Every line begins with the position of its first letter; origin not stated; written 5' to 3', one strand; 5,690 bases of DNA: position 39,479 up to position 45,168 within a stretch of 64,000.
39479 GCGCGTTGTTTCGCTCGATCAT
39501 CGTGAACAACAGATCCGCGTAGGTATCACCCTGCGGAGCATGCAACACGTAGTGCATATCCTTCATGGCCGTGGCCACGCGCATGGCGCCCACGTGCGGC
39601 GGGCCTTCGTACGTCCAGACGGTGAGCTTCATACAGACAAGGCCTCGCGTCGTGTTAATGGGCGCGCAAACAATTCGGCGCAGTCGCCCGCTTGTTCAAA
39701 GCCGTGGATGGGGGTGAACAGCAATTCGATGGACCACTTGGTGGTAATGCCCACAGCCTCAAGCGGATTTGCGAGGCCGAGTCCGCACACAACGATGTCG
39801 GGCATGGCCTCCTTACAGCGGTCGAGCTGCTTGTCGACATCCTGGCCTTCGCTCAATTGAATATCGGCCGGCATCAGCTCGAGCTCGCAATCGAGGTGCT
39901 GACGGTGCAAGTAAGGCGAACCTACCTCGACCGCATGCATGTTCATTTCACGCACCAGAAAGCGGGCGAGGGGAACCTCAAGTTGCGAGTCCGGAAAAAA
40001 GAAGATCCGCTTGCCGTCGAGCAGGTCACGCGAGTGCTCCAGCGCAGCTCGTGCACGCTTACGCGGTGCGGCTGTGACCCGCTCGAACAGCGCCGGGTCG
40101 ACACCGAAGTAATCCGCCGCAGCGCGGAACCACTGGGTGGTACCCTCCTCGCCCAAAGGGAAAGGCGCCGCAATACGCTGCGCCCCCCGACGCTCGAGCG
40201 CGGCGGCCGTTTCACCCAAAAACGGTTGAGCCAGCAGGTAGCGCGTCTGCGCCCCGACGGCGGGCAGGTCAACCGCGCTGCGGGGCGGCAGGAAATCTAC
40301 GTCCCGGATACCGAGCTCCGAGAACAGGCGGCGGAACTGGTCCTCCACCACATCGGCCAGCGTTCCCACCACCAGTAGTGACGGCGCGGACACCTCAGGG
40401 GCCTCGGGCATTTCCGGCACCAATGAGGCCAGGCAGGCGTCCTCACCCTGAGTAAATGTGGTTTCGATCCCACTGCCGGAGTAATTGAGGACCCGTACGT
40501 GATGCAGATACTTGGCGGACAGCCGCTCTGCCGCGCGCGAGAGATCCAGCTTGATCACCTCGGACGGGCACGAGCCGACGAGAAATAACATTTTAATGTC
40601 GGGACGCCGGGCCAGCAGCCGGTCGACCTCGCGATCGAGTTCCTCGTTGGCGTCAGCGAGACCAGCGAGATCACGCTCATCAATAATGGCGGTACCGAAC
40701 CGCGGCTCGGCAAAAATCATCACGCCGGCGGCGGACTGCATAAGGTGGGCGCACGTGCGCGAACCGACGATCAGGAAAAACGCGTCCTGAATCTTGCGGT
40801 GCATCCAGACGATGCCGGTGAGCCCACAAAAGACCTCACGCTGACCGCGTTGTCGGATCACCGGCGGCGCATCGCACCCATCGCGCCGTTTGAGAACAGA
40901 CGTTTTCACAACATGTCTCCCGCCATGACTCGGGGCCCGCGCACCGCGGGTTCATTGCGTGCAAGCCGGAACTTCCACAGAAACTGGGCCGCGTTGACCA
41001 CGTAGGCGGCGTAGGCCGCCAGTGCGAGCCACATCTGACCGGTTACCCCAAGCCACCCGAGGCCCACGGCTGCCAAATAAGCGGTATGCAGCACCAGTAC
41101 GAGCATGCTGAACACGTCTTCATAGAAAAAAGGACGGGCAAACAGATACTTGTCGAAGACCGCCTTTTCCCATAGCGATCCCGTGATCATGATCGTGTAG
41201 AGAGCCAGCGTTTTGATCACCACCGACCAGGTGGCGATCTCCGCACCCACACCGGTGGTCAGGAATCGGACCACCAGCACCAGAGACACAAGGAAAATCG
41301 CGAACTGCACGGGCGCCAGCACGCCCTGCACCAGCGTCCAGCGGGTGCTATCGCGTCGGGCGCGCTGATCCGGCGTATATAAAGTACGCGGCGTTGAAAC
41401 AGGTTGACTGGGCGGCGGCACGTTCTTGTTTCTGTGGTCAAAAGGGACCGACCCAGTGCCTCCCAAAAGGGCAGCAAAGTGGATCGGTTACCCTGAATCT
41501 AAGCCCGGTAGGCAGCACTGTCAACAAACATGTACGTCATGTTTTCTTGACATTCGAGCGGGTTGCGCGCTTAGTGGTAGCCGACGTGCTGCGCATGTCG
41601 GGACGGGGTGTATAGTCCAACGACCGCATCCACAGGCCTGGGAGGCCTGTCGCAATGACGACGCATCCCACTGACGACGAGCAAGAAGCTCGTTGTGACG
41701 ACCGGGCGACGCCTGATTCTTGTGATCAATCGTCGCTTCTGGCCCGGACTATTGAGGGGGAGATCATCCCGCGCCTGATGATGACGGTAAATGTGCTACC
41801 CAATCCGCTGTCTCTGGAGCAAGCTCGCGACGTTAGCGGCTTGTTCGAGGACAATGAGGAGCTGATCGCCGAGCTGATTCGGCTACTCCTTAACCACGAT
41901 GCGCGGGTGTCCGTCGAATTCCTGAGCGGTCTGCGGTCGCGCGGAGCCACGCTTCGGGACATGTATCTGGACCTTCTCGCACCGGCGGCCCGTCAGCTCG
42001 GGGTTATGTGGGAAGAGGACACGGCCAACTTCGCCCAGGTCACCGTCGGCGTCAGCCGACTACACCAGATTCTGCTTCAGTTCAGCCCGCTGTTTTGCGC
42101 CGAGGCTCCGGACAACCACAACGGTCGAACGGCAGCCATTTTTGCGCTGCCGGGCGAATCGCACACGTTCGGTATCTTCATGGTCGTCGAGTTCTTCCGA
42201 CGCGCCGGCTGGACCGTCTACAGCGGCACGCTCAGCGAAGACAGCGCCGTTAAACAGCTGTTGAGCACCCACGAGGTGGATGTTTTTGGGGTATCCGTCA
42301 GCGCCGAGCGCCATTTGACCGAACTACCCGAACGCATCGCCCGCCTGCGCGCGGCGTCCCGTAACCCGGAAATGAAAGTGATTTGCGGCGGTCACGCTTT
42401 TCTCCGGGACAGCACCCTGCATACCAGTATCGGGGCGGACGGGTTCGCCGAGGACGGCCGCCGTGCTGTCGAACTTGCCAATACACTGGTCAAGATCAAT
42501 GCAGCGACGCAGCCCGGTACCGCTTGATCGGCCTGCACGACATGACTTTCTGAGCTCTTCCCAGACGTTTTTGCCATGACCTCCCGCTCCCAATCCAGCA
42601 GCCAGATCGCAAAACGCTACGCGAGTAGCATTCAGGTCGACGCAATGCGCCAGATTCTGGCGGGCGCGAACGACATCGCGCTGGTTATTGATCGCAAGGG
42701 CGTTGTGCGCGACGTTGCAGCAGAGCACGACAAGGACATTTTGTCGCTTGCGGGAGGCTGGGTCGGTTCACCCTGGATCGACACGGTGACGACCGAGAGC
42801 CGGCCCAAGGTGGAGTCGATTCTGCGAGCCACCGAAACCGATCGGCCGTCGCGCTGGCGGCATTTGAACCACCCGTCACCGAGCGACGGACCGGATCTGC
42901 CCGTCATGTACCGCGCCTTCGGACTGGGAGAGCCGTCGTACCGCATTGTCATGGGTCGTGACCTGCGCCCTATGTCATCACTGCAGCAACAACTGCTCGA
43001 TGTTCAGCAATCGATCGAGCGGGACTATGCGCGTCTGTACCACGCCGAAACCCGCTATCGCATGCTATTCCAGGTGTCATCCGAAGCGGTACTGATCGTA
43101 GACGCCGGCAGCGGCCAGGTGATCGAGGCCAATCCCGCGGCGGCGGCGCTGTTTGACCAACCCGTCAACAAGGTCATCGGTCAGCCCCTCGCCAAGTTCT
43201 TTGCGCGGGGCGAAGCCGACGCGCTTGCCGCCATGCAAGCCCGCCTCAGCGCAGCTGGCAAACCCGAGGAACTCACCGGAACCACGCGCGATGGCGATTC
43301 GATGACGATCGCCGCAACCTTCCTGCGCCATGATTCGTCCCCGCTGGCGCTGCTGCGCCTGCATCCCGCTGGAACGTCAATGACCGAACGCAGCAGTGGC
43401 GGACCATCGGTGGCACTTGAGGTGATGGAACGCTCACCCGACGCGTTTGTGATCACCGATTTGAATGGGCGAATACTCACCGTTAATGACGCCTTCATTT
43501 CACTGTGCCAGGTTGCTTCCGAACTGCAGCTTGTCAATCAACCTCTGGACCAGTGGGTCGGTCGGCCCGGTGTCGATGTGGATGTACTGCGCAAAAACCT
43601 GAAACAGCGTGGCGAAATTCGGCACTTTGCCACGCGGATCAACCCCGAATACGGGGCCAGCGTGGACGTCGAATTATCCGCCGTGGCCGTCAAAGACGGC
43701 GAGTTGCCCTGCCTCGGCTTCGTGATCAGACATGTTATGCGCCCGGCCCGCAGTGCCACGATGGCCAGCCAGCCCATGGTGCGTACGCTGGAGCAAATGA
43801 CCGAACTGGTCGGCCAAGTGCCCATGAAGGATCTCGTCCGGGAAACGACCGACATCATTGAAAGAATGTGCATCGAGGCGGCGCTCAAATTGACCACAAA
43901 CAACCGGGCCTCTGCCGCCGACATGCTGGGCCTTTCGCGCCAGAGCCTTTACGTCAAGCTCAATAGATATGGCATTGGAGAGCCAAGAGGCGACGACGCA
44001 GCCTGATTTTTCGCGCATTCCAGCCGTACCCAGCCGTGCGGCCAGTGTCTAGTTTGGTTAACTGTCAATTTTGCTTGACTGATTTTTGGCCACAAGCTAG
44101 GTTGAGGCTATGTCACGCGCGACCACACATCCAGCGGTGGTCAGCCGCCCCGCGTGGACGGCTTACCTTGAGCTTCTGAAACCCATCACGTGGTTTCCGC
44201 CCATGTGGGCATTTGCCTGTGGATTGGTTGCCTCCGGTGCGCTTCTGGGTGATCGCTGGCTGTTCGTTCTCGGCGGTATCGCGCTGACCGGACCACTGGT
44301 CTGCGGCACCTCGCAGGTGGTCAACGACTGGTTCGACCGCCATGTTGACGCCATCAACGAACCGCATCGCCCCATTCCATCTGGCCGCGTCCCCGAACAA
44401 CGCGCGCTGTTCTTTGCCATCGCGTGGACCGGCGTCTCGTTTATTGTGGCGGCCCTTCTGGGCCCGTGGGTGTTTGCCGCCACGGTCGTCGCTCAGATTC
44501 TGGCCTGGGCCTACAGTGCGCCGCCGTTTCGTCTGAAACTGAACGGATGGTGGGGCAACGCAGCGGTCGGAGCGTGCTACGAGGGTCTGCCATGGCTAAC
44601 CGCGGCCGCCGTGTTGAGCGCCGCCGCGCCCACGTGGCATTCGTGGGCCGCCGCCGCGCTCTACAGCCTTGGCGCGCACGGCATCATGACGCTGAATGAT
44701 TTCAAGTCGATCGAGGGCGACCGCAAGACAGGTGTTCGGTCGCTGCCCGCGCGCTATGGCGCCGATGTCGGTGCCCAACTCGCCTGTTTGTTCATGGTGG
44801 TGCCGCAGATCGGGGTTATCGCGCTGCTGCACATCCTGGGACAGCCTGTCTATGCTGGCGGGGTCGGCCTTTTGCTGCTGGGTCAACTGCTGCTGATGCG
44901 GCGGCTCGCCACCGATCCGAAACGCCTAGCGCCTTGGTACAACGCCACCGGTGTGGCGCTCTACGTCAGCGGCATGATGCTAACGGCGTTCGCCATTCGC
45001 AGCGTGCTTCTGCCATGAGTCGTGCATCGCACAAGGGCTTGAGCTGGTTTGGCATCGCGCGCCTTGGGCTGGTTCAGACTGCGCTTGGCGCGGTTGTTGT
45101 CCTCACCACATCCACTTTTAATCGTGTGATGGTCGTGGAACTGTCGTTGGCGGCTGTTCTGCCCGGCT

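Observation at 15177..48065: Photosynthesis gene cluster with antenna, pigment and regulator genes but no reaction-centre, cyclase or carotenoid-desaturase genes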

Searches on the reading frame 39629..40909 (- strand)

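Call 7: search_protein_families(library=ncbifam, proteins=[window:39629-40909:-])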
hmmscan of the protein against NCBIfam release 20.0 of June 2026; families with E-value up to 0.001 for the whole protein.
window:39629-40909:- (426 aa): 7 families
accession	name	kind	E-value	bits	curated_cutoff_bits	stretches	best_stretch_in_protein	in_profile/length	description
NF002768.0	PRK02842.1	equivalog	8e-188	624.6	324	1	14-425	7-412/423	ferredoxin:protochlorophyllide reductase (ATP-dependent) subunit N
TIGR01279.1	DPOR_bchN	equivalog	2.3e-156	520.8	419.95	1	20-425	2-399/407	ferredoxin:protochlorophyllide reductase (ATP-dependent) subunit N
TIGR01278.1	DPOR_BchB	equivalog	3.9e-12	45.8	490.35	1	69-374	53-365/512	ferredoxin:protochlorophyllide reductase (ATP-dependent) subunit B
TIGR02015.1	BchY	equivalog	8.2e-07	28.2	425.15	1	171-320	161-306/422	chlorophyllide a reductase subunit Y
NF002789.0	PRK02910.1-3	equivalog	9.1e-06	24.8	509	1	69-374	53-373/535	ferredoxin:protochlorophyllide reductase (ATP-dependent) subunit B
TIGR01862.1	N2-ase-Ialpha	subfamily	1.9e-05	23.5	486.05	1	242-405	263-424/444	nitrogenase component I subunit alpha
TIGR01284.1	alt_nitrog_alph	subfamily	0.0006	18.4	512.8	0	86-376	107-402/457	nitrogenase subunit alpha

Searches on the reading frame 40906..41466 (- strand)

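Call 7: search_protein_families(library=ncbifam, proteins=[window:40906-41466:-])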
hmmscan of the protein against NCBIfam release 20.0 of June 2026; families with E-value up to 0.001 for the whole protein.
window:40906-41466:- (186 aa): 1 family
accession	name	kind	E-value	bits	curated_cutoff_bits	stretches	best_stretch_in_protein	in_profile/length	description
TIGR02020.1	BchF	equivalog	5.6e-51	172.5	101.35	1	29-171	1-145/145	2-vinyl bacteriochlorophyllide hydratase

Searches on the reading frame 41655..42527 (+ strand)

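Call 7: search_protein_families(library=ncbifam, proteins=[window:41655-42527:+])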
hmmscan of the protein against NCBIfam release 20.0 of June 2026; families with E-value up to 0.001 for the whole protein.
window:41655-42527:+ (290 aa): 5 families
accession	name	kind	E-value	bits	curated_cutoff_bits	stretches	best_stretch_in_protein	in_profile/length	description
NF047996.1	corrin_MtgC_2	exception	5.7e-06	26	370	1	159-280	91-211/212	glycine betaine-specific corrinoid protein MtgC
NF006944.0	PRK09426.1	equivalog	2.4e-05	22.5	876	1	167-281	599-713/721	methylmalonyl-CoA mutase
TIGR00640.1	acid_CoA_mut_C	subfamily_domain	4.9e-05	23.3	57.45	1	168-260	13-105/132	methylmalonyl-CoA mutase C-terminal domain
NF052513.1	TransRegCarH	equivalog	0.00015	21.2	400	1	67-226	80-234/274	HTH-type transcriptional repressor CarH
NF047995.1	corrinoid_MtgC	exception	0.00049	19.6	310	1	113-279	47-213/215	glycine betaine-specific corrinoid protein MtgC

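Call 48: search_protein_families(library=pfam, proteins=[window:41655-42527:+], max_evalue=0.01)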
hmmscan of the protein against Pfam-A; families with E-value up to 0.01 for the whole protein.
window:41655-42527:+ (290 aa): 2 families
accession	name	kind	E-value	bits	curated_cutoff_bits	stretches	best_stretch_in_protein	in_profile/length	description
PF02310.24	B12-binding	-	1.1e-12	48.2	32.1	1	162-272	5-117/121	B12 binding domain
PF02607.22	B12-binding_2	-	0.00016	22.3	23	1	71-130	2-60/74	B12 binding domain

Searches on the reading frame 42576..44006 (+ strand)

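Call 7: search_protein_families(library=ncbifam, proteins=[window:42576-44006:+])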
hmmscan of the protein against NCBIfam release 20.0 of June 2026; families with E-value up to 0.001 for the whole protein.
window:42576-44006:+ (476 aa): 10 families
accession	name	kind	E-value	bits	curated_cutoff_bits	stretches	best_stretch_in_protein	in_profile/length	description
TIGR02040.1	PpsR-CrtJ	equivalog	2e-129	432.5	275.4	1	28-467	2-442/442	transcriptional regulator PpsR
TIGR00229.1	sensory_box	domain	2.3e-13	50.4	22.9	2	283-382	10-111/126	PAS domain S-box protein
NF041552.1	TF_PrdR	equivalog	1.3e-09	36.9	795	1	421-466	532-577/577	sigma-54 dependent transcriptional regulator PrdR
NF008468.0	PRK11360.1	equivalog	8.5e-08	31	646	1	135-212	244-320/616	two-component system sensor histidine kinase AtoS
NF047874.1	MASE3_PAS_HK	subfamily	5.2e-07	28.8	560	0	282-396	269-384/655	MASE3 domain-containing sensor histidine kinase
TIGR01818.1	ntrC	equivalog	1.6e-05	23.9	558.6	1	394-463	392-461/463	nitrogen regulation protein NR(I)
NF008469.0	PRK11361.1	equivalog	5.3e-05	22.1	714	1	399-468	392-457/461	acetoacetate metabolism transcriptional regulator AtoC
NF001659.0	PRK00430.1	equivalog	0.00019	22.1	99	1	426-467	56-97/98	DNA-binding transcriptional regulator Fis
NF002517.0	PRK01905.1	equivalog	0.0002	21.9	122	0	422-466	31-75/77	Fis family transcriptional regulator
NF052573.1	HisKinEspAMyxo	equivalog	0.0004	18.5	1400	0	160-242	255-338/755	serine histidine kinase EspA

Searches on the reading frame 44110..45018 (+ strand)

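Call 7: search_protein_families(library=ncbifam, proteins=[window:44110-45018:+])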
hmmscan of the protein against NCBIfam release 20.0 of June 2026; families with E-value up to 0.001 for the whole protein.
window:44110-45018:+ (302 aa): 31 families (the best 25 are shown)
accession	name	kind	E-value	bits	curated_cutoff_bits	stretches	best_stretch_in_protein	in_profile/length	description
NF005742.0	PRK07566.1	equivalog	4.3e-120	400.6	313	1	10-299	22-313/315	chlorophyll synthase ChlG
TIGR01476.1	chlor_syn_BchG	subfamily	1.1e-99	333.4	212.3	1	18-297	2-283/283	(bacterio)chlorophyll synthase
TIGR02056.1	ChlG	equivalog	3.7e-53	181.1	436.45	1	15-296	15-304/306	chlorophyll synthase ChlG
NF009058.0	PRK12392.1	subfamily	3e-41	141.6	494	1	17-241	15-247/333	bacteriochlorophyll c synthase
NF009523.0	PRK12884.1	equivalog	5.6e-34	117.6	269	1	18-298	6-277/279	prenyltransferase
NF009521.0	PRK12882.1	equivalog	1e-27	97.1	296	1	18-294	7-271/280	geranylgeranylglycerol-phosphate geranylgeranyltransferase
NF009522.0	PRK12883.1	equivalog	8.9e-22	77.9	353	1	59-235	44-213/279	geranylgeranylglycerol-phosphate geranylgeranyltransferase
TIGR01475.1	ubiA_other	subfamily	1.4e-16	60.8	180.8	1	20-265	6-246/282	UbiA-like polyprenyltransferase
NF045897.1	SCO3242_trans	equivalog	4.6e-15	56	260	1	70-191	49-159/287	SCO3242 family prenyltransferase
TIGR01474.1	ubiA_proteo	equivalog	1.9e-14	53.8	275.45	1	28-260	16-245/282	4-hydroxybenzoate octaprenyltransferase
NF009516.0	PRK12875.1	equivalog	1.1e-12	47.7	205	1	71-281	73-274/292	prenyltransferase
NF009513.0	PRK12872.1-3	equivalog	1.4e-12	47.7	288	1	58-243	59-237/293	prenyltransferase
NF009525.0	PRK12887.1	equivalog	2.4e-12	46.8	226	1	71-240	73-247/310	homogentisate phytyltransferase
NF035940.1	prenyl_rel_EboC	equivalog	8.9e-12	45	250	1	36-157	19-141/292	UbiA-like protein EboC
TIGR01473.1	cyoE_ctaB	equivalog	1.8e-11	44.3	210.3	1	18-149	2-137/281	heme o synthase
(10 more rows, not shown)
